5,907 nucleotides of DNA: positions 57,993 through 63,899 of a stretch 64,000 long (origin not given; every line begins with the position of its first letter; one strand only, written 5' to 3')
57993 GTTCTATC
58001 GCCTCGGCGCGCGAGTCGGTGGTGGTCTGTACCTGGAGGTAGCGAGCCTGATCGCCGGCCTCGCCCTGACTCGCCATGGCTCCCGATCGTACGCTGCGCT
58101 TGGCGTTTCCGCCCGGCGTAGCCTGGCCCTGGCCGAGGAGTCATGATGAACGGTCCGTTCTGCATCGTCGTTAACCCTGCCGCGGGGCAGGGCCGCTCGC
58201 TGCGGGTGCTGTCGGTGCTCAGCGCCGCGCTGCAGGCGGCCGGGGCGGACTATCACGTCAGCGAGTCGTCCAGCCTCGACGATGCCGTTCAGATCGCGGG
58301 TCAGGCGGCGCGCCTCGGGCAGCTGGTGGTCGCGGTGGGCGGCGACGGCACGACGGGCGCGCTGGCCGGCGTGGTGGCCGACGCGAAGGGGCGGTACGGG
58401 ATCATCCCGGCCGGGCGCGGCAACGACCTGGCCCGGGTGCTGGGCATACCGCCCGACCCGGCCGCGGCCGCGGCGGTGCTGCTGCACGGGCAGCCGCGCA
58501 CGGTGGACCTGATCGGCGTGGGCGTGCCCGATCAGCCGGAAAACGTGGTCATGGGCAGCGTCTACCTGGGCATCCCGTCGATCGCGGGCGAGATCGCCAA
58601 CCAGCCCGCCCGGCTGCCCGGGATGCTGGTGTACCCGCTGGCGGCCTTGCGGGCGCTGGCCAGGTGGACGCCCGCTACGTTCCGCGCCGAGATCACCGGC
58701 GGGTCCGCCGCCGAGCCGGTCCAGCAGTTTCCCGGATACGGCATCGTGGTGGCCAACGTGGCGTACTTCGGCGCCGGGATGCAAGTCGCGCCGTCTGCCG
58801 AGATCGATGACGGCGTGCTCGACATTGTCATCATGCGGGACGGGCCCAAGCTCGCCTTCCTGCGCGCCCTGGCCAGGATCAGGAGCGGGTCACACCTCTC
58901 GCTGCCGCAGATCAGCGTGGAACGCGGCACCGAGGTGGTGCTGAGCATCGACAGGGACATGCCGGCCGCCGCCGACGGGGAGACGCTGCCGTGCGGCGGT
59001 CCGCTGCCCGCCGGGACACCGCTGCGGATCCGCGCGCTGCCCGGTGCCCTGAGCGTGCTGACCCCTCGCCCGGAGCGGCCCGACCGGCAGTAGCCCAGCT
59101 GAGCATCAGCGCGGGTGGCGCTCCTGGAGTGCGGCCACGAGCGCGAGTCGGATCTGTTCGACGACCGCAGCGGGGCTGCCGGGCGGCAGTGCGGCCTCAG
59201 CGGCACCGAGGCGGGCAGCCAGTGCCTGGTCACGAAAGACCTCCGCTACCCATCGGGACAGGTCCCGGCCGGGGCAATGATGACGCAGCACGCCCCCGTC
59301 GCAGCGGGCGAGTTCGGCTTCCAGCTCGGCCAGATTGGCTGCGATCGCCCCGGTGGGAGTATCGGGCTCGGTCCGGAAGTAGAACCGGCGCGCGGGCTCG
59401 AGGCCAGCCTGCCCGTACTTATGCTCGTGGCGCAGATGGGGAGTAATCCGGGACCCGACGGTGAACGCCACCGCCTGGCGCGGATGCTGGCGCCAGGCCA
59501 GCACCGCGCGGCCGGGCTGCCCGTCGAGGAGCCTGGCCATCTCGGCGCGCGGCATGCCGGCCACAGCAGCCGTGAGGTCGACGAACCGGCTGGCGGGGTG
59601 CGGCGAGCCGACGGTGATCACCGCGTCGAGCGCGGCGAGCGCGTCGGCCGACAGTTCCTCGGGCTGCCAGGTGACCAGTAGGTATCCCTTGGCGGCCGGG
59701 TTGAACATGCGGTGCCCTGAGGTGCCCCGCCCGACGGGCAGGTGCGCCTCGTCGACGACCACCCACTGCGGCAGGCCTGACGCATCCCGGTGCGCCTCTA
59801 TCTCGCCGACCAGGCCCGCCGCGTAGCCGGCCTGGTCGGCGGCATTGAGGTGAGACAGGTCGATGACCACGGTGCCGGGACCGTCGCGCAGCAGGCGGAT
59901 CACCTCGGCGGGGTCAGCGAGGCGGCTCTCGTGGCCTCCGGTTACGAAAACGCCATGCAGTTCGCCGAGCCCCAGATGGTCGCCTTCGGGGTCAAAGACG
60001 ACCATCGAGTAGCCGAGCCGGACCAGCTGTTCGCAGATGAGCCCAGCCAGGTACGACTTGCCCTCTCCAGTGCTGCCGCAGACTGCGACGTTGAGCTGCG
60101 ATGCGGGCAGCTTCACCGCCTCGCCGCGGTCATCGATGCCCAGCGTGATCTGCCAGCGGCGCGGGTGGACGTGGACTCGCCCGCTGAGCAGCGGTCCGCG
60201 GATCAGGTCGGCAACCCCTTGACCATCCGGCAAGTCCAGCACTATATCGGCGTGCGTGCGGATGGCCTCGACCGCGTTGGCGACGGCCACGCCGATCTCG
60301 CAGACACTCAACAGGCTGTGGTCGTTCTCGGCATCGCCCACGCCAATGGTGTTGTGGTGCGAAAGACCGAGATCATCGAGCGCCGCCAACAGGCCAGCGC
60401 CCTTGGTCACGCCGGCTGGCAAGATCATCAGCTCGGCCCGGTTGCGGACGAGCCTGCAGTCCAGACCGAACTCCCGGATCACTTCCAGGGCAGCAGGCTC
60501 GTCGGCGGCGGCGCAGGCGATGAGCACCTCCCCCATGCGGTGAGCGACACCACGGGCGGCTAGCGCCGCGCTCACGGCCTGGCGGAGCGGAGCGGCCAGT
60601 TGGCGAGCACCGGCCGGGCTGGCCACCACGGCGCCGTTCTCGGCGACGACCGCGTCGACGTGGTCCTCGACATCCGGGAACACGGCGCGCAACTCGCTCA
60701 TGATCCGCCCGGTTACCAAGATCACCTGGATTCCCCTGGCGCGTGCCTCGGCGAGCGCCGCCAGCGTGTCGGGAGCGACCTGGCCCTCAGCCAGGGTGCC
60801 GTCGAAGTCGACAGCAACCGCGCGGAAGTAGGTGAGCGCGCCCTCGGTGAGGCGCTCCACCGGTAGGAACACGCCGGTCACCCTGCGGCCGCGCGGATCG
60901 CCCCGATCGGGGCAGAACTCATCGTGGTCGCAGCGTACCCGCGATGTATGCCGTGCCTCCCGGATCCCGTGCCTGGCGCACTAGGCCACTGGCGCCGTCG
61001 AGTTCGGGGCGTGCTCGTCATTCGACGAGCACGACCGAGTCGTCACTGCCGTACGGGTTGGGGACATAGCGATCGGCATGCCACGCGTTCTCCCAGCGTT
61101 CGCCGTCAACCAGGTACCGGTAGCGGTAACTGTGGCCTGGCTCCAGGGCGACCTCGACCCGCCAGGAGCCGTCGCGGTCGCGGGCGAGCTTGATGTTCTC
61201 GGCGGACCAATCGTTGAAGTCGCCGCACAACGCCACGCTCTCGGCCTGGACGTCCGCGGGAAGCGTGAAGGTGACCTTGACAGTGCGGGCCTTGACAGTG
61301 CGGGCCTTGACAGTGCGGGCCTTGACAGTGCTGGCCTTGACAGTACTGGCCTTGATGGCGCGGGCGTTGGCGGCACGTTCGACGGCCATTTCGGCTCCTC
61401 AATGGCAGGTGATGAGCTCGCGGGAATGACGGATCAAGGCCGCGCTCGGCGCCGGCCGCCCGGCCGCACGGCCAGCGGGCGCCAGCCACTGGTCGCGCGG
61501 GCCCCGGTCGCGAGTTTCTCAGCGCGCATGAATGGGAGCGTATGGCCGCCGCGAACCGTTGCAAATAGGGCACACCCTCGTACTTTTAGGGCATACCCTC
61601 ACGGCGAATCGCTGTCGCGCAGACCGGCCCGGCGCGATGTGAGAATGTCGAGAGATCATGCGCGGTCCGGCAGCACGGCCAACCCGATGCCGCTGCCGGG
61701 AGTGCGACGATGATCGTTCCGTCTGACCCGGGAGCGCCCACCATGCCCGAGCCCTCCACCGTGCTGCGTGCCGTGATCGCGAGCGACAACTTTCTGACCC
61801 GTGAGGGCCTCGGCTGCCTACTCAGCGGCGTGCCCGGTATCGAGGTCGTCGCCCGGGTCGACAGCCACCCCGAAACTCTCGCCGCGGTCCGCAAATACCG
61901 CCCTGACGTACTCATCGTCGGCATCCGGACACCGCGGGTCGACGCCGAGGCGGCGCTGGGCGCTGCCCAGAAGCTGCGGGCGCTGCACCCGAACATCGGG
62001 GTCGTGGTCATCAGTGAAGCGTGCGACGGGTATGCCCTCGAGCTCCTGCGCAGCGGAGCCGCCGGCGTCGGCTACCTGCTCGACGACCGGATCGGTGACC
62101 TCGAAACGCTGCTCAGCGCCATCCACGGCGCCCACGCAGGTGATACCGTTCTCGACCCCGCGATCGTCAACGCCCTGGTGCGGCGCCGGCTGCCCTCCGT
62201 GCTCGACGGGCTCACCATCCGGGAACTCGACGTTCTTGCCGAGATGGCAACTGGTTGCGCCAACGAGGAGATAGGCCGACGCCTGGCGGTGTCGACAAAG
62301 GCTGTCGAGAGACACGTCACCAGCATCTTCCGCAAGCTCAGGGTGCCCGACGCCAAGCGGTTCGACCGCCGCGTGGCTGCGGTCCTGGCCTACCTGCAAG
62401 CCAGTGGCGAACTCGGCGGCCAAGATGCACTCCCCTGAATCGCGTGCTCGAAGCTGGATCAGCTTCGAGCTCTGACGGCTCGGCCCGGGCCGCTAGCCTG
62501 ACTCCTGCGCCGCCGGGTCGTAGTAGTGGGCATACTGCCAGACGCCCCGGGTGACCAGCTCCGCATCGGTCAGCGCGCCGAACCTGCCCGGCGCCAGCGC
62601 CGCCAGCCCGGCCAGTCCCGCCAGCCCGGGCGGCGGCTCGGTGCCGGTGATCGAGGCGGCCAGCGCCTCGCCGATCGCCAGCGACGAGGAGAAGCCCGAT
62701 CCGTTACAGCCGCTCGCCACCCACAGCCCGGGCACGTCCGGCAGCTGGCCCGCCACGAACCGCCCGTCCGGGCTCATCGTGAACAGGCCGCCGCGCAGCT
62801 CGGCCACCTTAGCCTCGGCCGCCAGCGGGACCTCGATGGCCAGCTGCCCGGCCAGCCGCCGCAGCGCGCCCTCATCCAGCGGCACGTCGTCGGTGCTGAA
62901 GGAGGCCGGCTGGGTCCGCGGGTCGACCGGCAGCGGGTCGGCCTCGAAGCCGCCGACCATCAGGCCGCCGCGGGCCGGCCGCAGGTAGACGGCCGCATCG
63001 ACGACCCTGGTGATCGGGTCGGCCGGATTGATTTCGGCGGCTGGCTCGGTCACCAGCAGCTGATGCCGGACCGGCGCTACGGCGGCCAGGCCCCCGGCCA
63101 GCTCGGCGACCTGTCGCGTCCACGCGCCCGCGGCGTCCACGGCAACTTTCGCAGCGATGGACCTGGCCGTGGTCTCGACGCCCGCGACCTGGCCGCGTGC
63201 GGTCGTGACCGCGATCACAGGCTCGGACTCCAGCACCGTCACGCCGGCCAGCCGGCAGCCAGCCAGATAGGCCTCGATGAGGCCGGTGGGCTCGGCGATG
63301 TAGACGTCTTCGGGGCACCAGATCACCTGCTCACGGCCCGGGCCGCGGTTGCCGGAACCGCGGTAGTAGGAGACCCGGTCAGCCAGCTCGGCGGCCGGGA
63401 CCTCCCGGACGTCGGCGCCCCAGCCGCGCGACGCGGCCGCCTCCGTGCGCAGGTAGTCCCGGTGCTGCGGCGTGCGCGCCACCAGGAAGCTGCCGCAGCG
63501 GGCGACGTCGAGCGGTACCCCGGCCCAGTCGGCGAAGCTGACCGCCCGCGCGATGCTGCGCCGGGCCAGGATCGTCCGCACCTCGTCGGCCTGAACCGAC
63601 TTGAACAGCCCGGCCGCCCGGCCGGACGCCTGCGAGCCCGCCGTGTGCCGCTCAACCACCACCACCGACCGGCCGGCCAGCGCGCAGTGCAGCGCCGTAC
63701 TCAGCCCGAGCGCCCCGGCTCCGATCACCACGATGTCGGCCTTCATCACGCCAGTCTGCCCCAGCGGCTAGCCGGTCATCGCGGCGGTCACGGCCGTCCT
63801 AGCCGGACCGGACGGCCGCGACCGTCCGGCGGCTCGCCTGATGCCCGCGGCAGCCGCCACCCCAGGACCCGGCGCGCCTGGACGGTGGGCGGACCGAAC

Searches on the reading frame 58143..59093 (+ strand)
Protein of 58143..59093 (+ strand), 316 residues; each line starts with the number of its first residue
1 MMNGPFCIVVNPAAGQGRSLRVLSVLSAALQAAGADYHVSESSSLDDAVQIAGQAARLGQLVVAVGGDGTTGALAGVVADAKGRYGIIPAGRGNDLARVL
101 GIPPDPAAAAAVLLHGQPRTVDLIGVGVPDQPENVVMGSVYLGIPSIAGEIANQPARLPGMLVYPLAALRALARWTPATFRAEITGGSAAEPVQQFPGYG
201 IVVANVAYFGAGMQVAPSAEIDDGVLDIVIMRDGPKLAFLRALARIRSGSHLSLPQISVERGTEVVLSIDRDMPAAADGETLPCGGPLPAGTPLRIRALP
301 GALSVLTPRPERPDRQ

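Call 83: search_protein_families(library=pfam, proteins=[window:58143-59093:+], max_evalue=0.00001)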
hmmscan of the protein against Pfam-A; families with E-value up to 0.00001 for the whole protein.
window:58143-59093:+ (316 aa): 2 families
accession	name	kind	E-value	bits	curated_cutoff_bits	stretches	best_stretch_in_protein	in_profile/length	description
PF19279.4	YegS_C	-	1.1e-40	139.3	27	1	138-306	1-157/158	YegS C-terminal NAD kinase beta sandwich-like domain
PF00781.29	DAGK_cat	-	4.6e-25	88.1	23.6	1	6-124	2-123/125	Diacylglycerol kinase catalytic domain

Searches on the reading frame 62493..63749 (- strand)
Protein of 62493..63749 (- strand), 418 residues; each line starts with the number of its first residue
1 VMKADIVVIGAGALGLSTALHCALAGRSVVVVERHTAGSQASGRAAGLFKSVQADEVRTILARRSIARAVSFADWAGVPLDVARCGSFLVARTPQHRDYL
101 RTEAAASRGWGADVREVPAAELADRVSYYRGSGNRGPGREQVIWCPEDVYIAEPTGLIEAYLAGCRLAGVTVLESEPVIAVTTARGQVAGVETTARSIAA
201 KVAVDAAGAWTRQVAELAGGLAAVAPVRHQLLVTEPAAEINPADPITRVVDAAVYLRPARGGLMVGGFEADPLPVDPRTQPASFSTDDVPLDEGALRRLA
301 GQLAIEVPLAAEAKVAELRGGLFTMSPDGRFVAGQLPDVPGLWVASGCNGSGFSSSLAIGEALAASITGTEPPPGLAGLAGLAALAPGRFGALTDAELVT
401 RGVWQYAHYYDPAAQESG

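Call 83: search_protein_families(library=pfam, proteins=[window:62493-63749:-], max_evalue=0.00001)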
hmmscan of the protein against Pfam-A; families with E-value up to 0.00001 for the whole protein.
window:62493-63749:- (418 aa): 3 families
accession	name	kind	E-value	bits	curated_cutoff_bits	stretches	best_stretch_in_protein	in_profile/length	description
PF01266.30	DAO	-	3.8e-56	191.6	27.9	1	5-365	1-352/353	FAD dependent oxidoreductase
PF12831.13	FAD_oxidored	-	8.5e-07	29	27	0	5-45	1-42/416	FAD dependent oxidoreductase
PF00890.30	FAD_binding_2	-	3.1e-06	27.1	20.4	1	5-218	1-216/414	FAD binding domain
